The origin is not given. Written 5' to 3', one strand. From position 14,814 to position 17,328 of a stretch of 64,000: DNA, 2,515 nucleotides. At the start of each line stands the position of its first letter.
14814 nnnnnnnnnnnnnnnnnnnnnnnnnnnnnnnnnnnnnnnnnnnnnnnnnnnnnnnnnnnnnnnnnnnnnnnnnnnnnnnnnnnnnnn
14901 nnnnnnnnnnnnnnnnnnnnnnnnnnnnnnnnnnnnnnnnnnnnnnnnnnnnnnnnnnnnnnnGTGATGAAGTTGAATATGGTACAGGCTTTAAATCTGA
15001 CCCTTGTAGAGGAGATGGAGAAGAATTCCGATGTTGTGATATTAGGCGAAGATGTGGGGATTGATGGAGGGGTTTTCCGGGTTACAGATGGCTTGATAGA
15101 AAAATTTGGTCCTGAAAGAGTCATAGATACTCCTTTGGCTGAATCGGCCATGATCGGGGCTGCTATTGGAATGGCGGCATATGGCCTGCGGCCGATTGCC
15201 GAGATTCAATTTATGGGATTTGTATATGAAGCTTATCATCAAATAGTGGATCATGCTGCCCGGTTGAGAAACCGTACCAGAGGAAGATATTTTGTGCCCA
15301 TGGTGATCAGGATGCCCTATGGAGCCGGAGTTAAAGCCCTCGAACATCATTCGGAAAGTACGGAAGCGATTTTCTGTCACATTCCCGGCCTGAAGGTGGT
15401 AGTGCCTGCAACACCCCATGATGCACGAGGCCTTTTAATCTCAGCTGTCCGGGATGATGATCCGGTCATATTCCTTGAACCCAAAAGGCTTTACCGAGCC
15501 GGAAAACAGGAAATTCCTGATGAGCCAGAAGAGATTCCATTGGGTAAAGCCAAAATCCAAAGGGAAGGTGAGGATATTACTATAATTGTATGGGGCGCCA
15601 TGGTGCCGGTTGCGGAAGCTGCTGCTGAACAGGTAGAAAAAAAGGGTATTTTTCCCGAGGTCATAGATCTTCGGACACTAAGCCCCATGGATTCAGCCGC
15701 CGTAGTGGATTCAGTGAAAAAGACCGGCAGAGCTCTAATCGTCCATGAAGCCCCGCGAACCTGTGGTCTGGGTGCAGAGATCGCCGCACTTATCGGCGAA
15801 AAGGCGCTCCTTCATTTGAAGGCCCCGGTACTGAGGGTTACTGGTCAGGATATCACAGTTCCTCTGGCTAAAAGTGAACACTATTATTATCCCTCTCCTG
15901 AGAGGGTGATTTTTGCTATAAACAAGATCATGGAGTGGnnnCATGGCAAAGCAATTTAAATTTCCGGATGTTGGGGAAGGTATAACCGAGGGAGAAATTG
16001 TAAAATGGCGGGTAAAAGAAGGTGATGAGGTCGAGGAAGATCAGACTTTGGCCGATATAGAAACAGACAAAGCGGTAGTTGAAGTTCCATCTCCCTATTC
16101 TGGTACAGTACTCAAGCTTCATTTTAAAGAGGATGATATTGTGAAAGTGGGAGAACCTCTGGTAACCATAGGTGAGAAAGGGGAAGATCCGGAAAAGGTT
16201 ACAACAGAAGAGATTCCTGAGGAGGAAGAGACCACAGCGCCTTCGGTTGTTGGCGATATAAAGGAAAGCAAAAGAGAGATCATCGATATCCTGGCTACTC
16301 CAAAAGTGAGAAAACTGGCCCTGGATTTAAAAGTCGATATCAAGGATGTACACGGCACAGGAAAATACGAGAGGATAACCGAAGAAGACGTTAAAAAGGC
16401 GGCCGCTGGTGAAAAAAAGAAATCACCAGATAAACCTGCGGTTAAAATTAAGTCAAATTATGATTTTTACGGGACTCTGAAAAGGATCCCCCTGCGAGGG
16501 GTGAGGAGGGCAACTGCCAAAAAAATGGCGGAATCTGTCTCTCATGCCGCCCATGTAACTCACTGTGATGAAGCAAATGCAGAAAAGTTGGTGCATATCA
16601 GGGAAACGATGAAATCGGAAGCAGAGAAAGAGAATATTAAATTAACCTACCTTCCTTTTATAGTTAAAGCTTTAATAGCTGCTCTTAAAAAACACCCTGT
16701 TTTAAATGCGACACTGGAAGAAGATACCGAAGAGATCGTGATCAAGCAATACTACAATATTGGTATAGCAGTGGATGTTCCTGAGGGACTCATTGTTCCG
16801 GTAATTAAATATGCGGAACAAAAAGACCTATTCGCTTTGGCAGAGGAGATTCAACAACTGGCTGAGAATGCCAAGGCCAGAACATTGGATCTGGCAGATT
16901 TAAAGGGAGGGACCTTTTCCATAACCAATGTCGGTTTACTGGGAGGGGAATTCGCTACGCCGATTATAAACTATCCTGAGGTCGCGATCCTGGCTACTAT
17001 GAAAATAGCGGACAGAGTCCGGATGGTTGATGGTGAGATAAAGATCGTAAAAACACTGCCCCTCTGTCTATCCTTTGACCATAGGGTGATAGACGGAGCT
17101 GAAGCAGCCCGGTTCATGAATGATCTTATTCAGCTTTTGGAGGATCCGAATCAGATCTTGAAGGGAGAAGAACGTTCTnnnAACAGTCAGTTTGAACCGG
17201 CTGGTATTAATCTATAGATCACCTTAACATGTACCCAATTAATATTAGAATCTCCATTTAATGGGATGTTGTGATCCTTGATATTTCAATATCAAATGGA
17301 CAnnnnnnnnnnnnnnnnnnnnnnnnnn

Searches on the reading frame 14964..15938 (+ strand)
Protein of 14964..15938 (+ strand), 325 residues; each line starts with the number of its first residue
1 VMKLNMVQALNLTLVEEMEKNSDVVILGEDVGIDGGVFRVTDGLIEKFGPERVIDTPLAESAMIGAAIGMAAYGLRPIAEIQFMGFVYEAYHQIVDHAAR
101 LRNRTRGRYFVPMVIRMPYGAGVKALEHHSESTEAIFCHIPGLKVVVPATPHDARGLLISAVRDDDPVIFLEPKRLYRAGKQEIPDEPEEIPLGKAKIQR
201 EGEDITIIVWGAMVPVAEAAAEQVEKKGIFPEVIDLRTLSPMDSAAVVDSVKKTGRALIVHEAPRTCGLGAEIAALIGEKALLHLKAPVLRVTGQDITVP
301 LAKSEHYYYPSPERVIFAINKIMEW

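Call 42: search_protein_families(library=ncbifam, proteins=[window:14964-15938:+], max_evalue=1e-10)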
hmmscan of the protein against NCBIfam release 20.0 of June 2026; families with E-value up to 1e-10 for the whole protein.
window:14964-15938:+ (325 aa): 6 families
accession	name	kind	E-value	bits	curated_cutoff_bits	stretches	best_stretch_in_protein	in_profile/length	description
NF006667.0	PRK09212.1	subfamily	3.4e-97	325.3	321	1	1-323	1-323/327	pyruvate dehydrogenase complex E1 component subunit beta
NF008854.0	PRK11892.1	equivalog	1.7e-87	294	454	1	2-323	140-462/464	pyruvate dehydrogenase complex E1 component subunit beta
TIGR00204.1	dxs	equivalog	2e-23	82.8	465.95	1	42-304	344-593/616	1-deoxy-D-xylulose-5-phosphate synthase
NF004559.0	PRK05899.2-5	equivalog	6.2e-23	80.9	488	1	14-285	328-586/627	transketolase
NF008968.0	PRK12315.1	subfamily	8.7e-17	60.6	510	1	12-282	287-542/582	1-deoxy-D-xylulose-5-phosphate synthase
NF003933.0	PRK05444.2-2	equivalog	2.8e-15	55.9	395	1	43-299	328-578/606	1-deoxy-D-xylulose-5-phosphate synthase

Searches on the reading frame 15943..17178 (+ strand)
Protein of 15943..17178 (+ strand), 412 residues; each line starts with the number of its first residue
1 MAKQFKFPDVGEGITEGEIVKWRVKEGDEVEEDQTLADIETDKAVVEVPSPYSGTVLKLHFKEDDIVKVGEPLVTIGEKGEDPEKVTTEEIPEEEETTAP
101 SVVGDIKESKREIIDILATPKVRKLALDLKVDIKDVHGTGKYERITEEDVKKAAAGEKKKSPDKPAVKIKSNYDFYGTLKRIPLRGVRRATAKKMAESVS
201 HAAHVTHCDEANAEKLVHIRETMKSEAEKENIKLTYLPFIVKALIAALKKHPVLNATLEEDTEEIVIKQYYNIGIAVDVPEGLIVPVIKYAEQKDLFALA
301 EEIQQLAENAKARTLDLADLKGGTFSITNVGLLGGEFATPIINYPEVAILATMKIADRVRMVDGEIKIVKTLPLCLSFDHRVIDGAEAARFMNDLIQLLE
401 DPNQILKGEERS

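Call 22: search_protein_families(library=pfam, proteins=[window:15943-17178:+], max_evalue=0.001)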
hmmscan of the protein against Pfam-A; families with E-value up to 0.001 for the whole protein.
window:15943-17178:+ (412 aa): 6 families
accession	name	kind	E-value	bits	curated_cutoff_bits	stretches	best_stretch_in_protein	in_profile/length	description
PF00198.28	2-oxoacid_dh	-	2.3e-87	292.7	23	1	179-406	4-231/232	2-oxoacid dehydrogenases acyltransferase (catalytic domain)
PF00364.28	Biotin_lipoyl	-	9e-24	83.5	22.1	1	3-76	1-73/73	Biotin-requiring enzyme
PF02817.22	E3_binding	-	2.3e-12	47.4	23.7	1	116-151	1-36/36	e3 binding domain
PF13533.13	Biotin_lipoyl_2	-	1.2e-09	38.2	29.8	1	16-39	8-31/32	Biotin-lipoyl like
PF01597.25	GCV_H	-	4.6e-05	23.8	22.2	1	17-58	31-73/122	Glycine cleavage H-protein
PF13437.12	HlyD_3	-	0.00066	20.8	22.2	0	49-78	3-32/106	HlyD family secretion protein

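Call 42: search_protein_families(library=ncbifam, proteins=[window:15943-17178:+], max_evalue=1e-10)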
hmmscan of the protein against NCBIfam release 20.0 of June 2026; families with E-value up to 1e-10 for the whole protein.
window:15943-17178:+ (412 aa): 11 families
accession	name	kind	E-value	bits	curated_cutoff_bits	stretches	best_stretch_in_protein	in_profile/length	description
NF008814.0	PRK11854.1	equivalog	8.6e-104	348.2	722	1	3-405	208-635/637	pyruvate dehydrogenase complex dihydrolipoyllysine-residue acetyltransferase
TIGR01348.1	PDHac_trf_long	equivalog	5.6e-93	312.5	552.1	1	3-406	156-586/587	dihydrolipoyllysine-residue acetyltransferase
NF004309.0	PRK05704.1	equivalog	2.3e-92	310.5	449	1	3-406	3-405/408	2-oxoglutarate dehydrogenase complex dihydrolipoyllysine-residue succinyltransferase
TIGR01347.1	sucB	equivalog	1.5e-91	307.6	378.65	1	5-406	3-401/404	dihydrolipoyllysine-residue succinyltransferase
TIGR02927.1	SucB_Actino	equivalog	2.6e-80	270.8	423.45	2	118-401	268-570/579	2-oxoglutarate dehydrogenase, E2 component, dihydrolipoamide succinyltransferase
TIGR01349.1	PDHac_trf_mito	equivalog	4e-71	240.4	445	2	96-406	123-436/437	pyruvate dehydrogenase complex dihydrolipoamide acetyltransferase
NF008815.0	PRK11857.1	equivalog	5.4e-64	216.6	378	1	115-403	3-303/308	dihydrolipoamide acetyltransferase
NF011416.0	PRK14843.1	equivalog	5.8e-49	166.8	429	1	166-406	105-346/347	dihydrolipoamide acetyltransferase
NF008907.0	PRK12270.1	equivalog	3.5e-25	88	878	1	146-400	94-362/1241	multifunctional oxoglutarate decarboxylase/oxoglutarate dehydrogenase thiamine pyrophosphate-binding subunit/dihydrolipoyllysine-residue suc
NF011457.0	PRK14875.1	equivalog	1.7e-19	70.1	307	1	2-161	3-133/372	acetoin dehydrogenase dihydrolipoyllysine-residue acetyltransferase subunit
NF008854.0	PRK11892.1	equivalog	1.7e-13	50.1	454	1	1-160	1-158/464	pyruvate dehydrogenase complex E1 component subunit beta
